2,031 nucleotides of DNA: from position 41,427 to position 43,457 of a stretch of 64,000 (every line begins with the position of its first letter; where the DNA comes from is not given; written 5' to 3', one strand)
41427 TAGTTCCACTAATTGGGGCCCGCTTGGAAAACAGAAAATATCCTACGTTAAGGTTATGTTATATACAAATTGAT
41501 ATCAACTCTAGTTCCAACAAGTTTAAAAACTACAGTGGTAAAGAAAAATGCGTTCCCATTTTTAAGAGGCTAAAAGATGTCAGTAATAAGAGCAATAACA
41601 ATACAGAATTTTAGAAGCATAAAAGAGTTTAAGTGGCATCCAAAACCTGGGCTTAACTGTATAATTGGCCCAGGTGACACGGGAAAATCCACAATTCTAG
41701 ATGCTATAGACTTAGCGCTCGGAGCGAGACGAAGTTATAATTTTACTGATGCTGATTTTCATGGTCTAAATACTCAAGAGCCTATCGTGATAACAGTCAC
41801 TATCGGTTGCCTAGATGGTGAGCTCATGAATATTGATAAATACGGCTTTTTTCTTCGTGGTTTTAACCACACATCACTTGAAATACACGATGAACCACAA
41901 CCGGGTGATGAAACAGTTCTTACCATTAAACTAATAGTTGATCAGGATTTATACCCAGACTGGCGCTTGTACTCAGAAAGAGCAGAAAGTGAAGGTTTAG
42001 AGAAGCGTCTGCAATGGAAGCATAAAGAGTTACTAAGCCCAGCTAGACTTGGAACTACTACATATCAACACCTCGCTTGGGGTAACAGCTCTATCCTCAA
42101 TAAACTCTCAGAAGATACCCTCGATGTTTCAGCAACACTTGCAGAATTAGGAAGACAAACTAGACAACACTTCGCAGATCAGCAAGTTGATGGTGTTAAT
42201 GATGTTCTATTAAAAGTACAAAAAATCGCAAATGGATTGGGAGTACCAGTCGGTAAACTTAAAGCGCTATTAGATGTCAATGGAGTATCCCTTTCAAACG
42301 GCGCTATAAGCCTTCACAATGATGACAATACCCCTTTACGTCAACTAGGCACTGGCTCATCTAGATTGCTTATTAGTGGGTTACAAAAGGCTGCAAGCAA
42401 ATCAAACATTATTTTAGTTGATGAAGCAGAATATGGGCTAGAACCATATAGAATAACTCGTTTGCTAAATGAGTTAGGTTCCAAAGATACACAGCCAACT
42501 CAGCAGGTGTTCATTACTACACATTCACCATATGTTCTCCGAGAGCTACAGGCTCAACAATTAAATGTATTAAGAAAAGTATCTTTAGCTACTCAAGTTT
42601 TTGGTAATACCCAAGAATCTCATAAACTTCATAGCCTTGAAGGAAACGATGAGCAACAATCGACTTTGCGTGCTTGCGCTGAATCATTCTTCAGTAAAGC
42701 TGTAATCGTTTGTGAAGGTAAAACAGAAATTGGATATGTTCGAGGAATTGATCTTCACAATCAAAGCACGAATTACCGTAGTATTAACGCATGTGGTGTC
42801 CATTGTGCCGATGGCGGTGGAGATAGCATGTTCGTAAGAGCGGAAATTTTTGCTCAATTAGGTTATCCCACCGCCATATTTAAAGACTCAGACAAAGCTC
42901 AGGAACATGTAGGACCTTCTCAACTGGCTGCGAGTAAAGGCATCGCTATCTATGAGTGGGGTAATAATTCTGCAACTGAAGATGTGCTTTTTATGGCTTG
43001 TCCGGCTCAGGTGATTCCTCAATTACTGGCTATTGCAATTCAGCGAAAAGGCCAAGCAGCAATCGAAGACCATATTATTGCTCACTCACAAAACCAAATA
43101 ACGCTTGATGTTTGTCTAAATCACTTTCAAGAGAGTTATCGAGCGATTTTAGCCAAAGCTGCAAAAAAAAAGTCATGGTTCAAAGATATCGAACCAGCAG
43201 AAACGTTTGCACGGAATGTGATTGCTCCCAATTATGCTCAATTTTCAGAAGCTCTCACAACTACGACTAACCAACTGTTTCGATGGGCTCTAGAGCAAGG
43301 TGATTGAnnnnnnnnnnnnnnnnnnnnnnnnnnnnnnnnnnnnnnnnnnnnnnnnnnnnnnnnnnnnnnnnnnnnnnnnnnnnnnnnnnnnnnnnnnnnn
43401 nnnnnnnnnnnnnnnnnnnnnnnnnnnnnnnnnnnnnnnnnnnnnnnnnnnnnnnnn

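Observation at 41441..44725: Gabija-like gajA/gajB defence pair directly behind a Tn3-family terminal inverted repeat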

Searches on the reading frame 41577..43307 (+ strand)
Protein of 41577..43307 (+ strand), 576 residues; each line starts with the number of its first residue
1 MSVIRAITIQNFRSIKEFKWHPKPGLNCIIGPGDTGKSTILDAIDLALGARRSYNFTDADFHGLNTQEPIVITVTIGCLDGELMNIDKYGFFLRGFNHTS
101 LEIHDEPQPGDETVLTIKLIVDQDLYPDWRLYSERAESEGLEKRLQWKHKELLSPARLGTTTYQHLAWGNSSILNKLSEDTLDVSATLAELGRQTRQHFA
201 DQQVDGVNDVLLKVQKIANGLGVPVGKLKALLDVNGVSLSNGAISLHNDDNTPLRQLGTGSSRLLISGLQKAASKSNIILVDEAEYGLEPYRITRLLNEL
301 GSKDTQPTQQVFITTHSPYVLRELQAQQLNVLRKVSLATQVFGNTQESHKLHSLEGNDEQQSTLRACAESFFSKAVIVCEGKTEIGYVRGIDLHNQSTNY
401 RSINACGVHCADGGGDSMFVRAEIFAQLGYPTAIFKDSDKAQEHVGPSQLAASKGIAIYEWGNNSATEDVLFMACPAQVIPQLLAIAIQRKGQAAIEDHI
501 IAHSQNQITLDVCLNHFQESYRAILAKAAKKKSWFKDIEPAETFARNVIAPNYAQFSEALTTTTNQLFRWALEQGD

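Call 3: search_protein_families(library=padloc, proteins=[window:41577-43307:+], max_evalue=0.01)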
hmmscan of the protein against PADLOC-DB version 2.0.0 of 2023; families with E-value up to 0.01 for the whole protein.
window:41577-43307:+ (576 aa): 135 families (the best 25 are shown)
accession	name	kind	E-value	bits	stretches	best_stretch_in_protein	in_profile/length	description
PDLC04168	GajA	-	7.2e-221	732.8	1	1-571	1-567/570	-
PDLC04169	GajA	-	8.7e-151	501.2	1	145-571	3-431/434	-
PDLC04170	GajA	-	7.4e-50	168.1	1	4-555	3-545/565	-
PDLC00086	GajA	-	1e-31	108.4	2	249-490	274-510/600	AAA ATPase domain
PDLC02358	Old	-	2.2e-26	90.8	2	250-445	249-454/578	Old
PDLC00102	GajA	-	1.3e-24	84.6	2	185-366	201-372/532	AAA ATPase domain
PDLC00098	GajA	-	4.6e-22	76.5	2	188-382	204-385/534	AAA ATPase domain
PDLC02979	AriA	-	9.8e-22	76.2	2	4-74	3-58/373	-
PDLC02915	ATPase-Toprim_I-B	-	4.3e-21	73.4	2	265-388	245-363/623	-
PDLC00067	GajA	-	5.1e-20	69.5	2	278-491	307-510/604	AAA ATPase domain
PDLC02980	AriA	-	1.3e-19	69.3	1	26-321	1-303/304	-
PDLC02336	AbiLi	-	3e-18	64.5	2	250-326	222-298/340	AbiLi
PDLC00085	GajA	-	3.2e-18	63.8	2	308-492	317-496/580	AAA ATPase domain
PDLC00099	GajA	-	1.7e-17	61.6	2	5-77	4-82/626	AAA ATPase domain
PDLC00096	GajA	-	1.7e-16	58.1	2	4-80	3-86/630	AAA ATPase domain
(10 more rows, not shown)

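Call 4: search_protein_families(library=pfam, proteins=[window:41577-43307:+], max_evalue=0.01)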
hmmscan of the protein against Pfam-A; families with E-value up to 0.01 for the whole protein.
window:41577-43307:+ (576 aa): 7 families
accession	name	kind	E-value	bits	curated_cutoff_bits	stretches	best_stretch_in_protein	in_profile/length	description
PF13175.12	AAA_15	-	2.9e-21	77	32.1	2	4-68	3-75/374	AAA ATPase domain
PF13304.12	AAA_21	-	3.6e-20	73.7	27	1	26-321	1-303/304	AAA domain, putative AbiEii toxin, Type IV TA system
PF13476.12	AAA_23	-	5.3e-12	47.2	27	1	7-70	2-64/201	AAA domain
PF02463.25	SMC_N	-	3.5e-11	43.4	40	1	4-59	2-59/220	RecF/RecN/SMC N terminal domain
PF20469.4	OLD-like_TOPRIM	-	1.3e-07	32.5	23.2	1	371-439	1-67/67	Overcoming lysogenization defect protein-like, TOPRIM domain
PF13555.12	AAA_29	-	4.6e-05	23.5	27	1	11-56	8-54/61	P-loop containing region of AAA domain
PF11398.14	DUF2813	-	0.00018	21.4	21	1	5-63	4-62/372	Protein of unknown function (DUF2813)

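Call 15: search_solved_structures(query=window:41577-43307:+, show_alignments=1, max_evalue=0.001)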
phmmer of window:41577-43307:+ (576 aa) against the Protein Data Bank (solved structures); distinct sequences matched with E-value up to 0.001: 3.
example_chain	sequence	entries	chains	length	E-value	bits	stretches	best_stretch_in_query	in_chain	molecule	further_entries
6p74_A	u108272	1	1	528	1.9e-06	30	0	4-76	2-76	Putative ATP-dependent endonuclease of the OLD family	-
9n69_A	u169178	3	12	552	2.3e-06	29.7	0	268-358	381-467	AAA family ATPase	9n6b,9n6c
8ee4_A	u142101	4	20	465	0.0003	22.8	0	274-333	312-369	PtuA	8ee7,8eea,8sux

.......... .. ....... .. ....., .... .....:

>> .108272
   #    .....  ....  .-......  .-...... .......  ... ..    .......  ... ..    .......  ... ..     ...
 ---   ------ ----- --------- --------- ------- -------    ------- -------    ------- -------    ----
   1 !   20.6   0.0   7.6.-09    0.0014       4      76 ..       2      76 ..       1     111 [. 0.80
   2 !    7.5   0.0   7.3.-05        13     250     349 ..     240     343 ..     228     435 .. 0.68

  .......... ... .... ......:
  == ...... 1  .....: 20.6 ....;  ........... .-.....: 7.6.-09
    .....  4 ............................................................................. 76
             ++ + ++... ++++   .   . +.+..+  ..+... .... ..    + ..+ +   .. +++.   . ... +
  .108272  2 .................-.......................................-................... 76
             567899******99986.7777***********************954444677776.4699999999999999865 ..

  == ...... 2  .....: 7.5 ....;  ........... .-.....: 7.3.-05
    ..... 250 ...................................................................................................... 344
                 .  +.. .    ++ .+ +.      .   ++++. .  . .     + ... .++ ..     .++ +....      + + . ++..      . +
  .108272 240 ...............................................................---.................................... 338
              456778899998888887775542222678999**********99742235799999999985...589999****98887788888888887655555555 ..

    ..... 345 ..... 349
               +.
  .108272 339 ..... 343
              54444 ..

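Call 21: find_homologous_proteins(query=window:41577-43307:+, max_evalue=0.00001)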
Query window:41577-43307:+ (576 aa): 1571 proteins with E <= 0.00001 among 8000 candidates; the best 120 are listed.
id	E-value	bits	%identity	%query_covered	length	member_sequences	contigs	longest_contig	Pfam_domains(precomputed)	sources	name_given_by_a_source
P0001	0.0e+0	1299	99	100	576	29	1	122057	PF20469.5,PF13175.13,PF13476.13,PF02463.26,PF13304.13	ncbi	ncbi:ATP-dependent nuclease [Providencia sp. PROV_01]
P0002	0.0e+0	1270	97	100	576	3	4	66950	PF20469.5,PF13175.13,PF13476.13,PF13555.13,PF02463.26,PF13304.13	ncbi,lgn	ncbi:ATP-dependent endonuclease [Vibrio fluvialis]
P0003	0.0e+0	1270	97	100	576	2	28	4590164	PF20469.5,PF13175.13,PF13476.13,PF13555.13,PF02463.26,PF13304.13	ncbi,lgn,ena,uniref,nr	ncbi:TPA: AAA family ATPase [Escherichia coli]|uniref:ATP-dependent nuclease n=1 Tax=Shewanella alga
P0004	0.0e+0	1204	91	100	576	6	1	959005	PF20469.5,PF13175.13,PF13476.13,PF02463.26,PF13304.13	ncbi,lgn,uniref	ncbi:ATP-dependent endonuclease [Morganella morganii]|uniref:ATP-dependent endonuclease n=1 Tax=Morg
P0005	0.0e+0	1189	90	100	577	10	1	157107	PF20469.5,PF13175.13,PF13476.13,PF13555.13,PF02463.26,PF13304.13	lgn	-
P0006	0.0e+0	1180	90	100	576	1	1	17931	PF20469.5,PF11398.15,PF13175.13,PF13476.13,PF13555.13,PF02463.26,PF13304.13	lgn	-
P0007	0.0e+0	1172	90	100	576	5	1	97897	PF20469.5,PF11398.15,PF13175.13,PF13476.13,PF13555.13,PF02463.26,PF13304.13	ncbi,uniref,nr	ncbi:ATP-dependent nuclease [Vibrio vulnificus]|uniref:ATP-dependent nuclease n=1 Tax=Vibrio vulnifi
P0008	0.0e+0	1078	82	100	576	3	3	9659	PF20469.5,PF13175.13,PF13476.13,PF02463.26,PF13304.13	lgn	-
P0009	8.6e-274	927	71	99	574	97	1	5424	PF20469.5,PF11398.15,PF13175.13,PF13476.13,PF13555.13,PF02463.26,PF13304.13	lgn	-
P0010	3.1e-272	922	70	99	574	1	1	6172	PF20469.5,PF11398.15,PF13175.13,PF13476.13,PF02463.26,PF13304.13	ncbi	-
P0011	4.9e-270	915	70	99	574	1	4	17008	PF20469.5,PF11398.15,PF13175.13,PF13476.13,PF13555.13,PF02463.26,PF13304.13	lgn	-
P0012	7.1e-270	914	70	99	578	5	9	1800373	PF20469.5,PF11398.15,PF13175.13,PF13476.13,PF13555.13,PF02463.26,PF13304.13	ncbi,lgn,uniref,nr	ncbi:ATP-dependent endonuclease [Vibrio cyclitrophicus]|uniref:ATP-dependent nuclease n=1 Tax=Vibrio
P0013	1.4e-267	907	69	100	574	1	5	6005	PF20469.5,PF11398.15,PF13175.13,PF13476.13,PF13555.13,PF02463.26,PF13304.13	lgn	-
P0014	6.9e-267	905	69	100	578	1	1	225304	PF20469.5,PF11398.15,PF13175.13,PF13476.13,PF13555.13,PF02463.26,PF13304.13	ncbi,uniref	ncbi:ATP-dependent nuclease [Endozoicomonas acroporae]|uniref:ATP-dependent nuclease n=1 Tax=Endozoi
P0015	1.8e-266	903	70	99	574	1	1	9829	PF20469.5,PF11398.15,PF13175.13,PF13476.13,PF13555.13,PF02463.26,PF13304.13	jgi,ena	jgi:ABC-type multidrug transport system ATPase subunit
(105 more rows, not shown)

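Call 22: find_encoding_contigs(protein=P0003, flank=10000, max_places=6)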
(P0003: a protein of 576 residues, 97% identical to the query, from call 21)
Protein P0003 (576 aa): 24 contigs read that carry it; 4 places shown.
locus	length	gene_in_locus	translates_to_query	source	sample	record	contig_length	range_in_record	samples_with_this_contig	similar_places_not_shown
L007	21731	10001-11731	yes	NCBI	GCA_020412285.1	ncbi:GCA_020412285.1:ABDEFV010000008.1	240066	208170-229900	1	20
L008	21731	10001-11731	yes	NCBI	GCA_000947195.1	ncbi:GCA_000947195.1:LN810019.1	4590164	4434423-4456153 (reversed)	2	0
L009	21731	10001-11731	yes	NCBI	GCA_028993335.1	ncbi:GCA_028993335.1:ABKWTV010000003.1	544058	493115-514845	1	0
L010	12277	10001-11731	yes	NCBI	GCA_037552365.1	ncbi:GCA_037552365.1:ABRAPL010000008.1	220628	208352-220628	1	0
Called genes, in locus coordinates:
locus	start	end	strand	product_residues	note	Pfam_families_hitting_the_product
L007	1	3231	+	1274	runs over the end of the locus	-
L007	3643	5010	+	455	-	PF00589:Phage_integrase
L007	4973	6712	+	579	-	-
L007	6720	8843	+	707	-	-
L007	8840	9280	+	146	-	-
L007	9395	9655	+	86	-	-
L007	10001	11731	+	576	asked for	PF02463:SMC_N, PF13175:AAA_15, PF13476:AAA_23, PF13555:AAA_29 (weak), PF13304:AAA_21, PF13175:AAA_15, PF20469:OLD-like_TOPRIM (weak)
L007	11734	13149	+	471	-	PF01443:Viral_helicase1 (faint), PF13245:AAA_19 (weak), PF00580:UvrD-helicase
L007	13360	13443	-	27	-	PF28061:DinQ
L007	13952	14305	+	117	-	PF01022:HTH_5, PF12840:HTH_20 (weak)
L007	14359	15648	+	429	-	PF02040:ArsB, PF03600:CitMHS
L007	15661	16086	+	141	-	PF03960:ArsC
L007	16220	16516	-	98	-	PF12840:HTH_20, PF01022:HTH_5 (weak), PF09339:HTH_IclR (weak)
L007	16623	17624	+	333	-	PF03773:ArsP_1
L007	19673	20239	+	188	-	PF03843:Slp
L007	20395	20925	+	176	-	PF00196:GerE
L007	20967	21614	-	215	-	PF02308:MgtC, PF26539:ACT_YhiD_C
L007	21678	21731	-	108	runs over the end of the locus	PF06411:HdeA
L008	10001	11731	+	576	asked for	PF02463:SMC_N, PF13175:AAA_15, PF13476:AAA_23, PF13555:AAA_29 (weak), PF13304:AAA_21, PF13175:AAA_15, PF20469:OLD-like_TOPRIM (weak)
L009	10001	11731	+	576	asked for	PF02463:SMC_N, PF13175:AAA_15, PF13476:AAA_23, PF13555:AAA_29 (weak), PF13304:AAA_21, PF13175:AAA_15, PF20469:OLD-like_TOPRIM (weak)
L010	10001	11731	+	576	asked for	PF02463:SMC_N, PF13175:AAA_15, PF13476:AAA_23, PF13555:AAA_29 (weak), PF13304:AAA_21, PF13175:AAA_15, PF20469:OLD-like_TOPRIM (weak)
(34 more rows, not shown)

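Call 23: find_encoding_contigs(protein=P0004, flank=10000, max_places=4)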
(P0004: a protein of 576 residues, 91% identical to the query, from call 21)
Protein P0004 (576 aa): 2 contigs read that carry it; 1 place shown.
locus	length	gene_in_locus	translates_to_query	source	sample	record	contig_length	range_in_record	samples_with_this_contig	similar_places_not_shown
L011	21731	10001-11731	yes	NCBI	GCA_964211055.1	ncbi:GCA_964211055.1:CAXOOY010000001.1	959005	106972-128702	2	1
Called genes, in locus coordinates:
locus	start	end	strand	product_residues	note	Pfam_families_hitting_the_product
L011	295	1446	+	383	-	PF00480:ROK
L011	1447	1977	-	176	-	PF00030:Crystall (faint)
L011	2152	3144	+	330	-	PF04143:Sulf_transp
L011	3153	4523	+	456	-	PF00581:Rhodanese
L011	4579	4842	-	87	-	PF09905:VF530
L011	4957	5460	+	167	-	-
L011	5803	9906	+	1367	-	-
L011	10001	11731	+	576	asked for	PF02463:SMC_N (weak), PF13175:AAA_15, PF13476:AAA_23, PF13304:AAA_21, PF13175:AAA_15 (weak), PF20469:OLD-like_TOPRIM (weak)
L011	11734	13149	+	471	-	PF01443:Viral_helicase1 (faint), PF13245:AAA_19 (weak), PF00580:UvrD-helicase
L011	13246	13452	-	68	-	PF13560:HTH_31, PF12844:HTH_19, PF13413:HTH_25 (faint), PF13443:HTH_26 (weak), PF01381:HTH_3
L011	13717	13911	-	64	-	-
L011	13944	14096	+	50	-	PF08681:TacA1 (weak)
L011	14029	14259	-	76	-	PF00872:Transposase_mut (weak)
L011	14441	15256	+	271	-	-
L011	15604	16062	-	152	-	-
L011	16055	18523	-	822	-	-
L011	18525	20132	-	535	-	PF00589:Phage_integrase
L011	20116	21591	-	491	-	-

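Call 28: search_protein_families(library=ncbifam, proteins=[window:41577-43307:+], max_evalue=0.01)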
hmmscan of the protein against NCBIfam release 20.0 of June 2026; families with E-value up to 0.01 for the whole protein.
window:41577-43307:+ (576 aa): 15 families
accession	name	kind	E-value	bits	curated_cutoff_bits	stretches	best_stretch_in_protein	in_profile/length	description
NF038234.1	retron_eff_Eco8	equivalog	5.6e-17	61.6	250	2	265-395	262-398/679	retron Eco8 family effector endonuclease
NF041760.1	PtuA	equivalog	1.6e-10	40.6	500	2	275-334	376-433/524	retron Ec78 anti-phage system effector ATPase PtuA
TIGR00611.2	recf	equivalog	6.5e-10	38.7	172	1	4-51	1-48/339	DNA replication/repair protein RecF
NF047739.1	antiphage_MADS3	equivalog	1.2e-09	37.9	420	1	259-334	319-392/427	methylation-associated defense system AAA family ATPase MAD3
NF003034.1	PRK03918.1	equivalog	4.9e-07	28.1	700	1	4-61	3-63/878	DNA double-strand break repair ATPase Rad50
TIGR00634.1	recN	equivalog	3.4e-05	23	407.85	1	4-53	2-51/563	DNA repair protein RecN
NF010680.0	PRK14079.1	equivalog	7.7e-05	21.9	386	1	7-51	6-50/349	recombination protein F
NF045780.1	TrlF_fam_ATP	equivalog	0.00014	20.8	350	1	21-56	306-342/944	TrlF family AAA-like ATPase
NF041034.1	Rad50_Sulf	equivalog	0.00017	19.6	1000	1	4-48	3-47/872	DNA double-strand break repair ATPase Rad50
NF045781.1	Spaf1101_AAA_ATP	equivalog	0.00026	19.6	475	1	18-50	337-369/836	Spaf_1101 family AAA-like ATPase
NF008121.0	PRK10869.1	equivalog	0.00038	19.1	418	1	6-53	4-51/553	DNA repair protein RecN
NF002244.0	PRK01156.1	equivalog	0.00082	17.6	847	1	3-49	2-48/895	DNA double-strand break repair ATPase Rad50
TIGR02169.1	SMC_prok_A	equivalog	0.00089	17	729.4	1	4-53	2-52/1165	chromosome segregation protein SMC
TIGR04435.1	restrict_AAA_1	hypoth_equivalog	0.0013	17.5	300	0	275-335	418-484/568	restriction system-associated AAA family ATPase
NF045487.1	ASRP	equivalog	0.0051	15.5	300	0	20-52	10-42/593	archaea-specific SMC-related protein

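Call 42: predict_structure(alignment_id=A2)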
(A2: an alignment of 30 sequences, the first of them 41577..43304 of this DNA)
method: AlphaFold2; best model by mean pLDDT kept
length: 576 residues; sequences in the alignment: 30
mean_pLDDT: 68.4   pTM: 0.43
mean pLDDT of the five models: 68.4, 67.6, 67.1, 66.1, 65.5
residues with pLDDT >= 90: 157; 70-90: 143; 50-70: 117; < 50: 159
segments of 3 or more residues with pLDDT < 50: 32-34, 50-55, 147-196, 220-225, 231-248, 251-273, 282-288, 324-355
pLDDT, mean of each block of 10 residues (from residue 1): 85 78 73 54 66 48 63 87 76 88 86 88 66 79 54 38 29 27 36 44 51 54 49 39 42 35 38 48 46 57 56 52 47 37 34 50 69 88 94 92 88 89 88 93 88 94 89 92 92 92 91 91 90 86 94 93 95 84
secondary structure, 60 per line:
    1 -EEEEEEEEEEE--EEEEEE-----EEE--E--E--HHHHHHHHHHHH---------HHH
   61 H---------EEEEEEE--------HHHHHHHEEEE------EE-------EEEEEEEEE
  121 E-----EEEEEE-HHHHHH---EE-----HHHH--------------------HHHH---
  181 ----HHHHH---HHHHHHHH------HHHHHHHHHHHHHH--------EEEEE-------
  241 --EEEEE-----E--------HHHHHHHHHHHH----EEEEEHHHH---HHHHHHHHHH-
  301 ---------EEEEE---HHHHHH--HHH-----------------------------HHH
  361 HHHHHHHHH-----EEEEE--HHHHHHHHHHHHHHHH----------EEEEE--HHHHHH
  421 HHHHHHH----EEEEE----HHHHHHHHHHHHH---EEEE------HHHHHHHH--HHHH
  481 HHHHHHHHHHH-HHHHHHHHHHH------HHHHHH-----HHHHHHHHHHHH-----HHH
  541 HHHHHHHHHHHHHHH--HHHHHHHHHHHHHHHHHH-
elements in order: E2-12 E15-20 E26-28 H37-48 H58-61 E71-77 H86-92 E93-96 E112-121 E127-132 H134-139 H150-153 H174-177 H185-189 H193-200 H207-220 E229-233 E243-247 H262-273 E278-282 H283-286 H290-299 E310-314 H318-323 H358-369 E375-379 H382-397 E408-412 H415-427 E432-436 H441-453 E457-460 H467-474 H477-491 H493-503 H510-515 H521-532 H538-555 H558-575
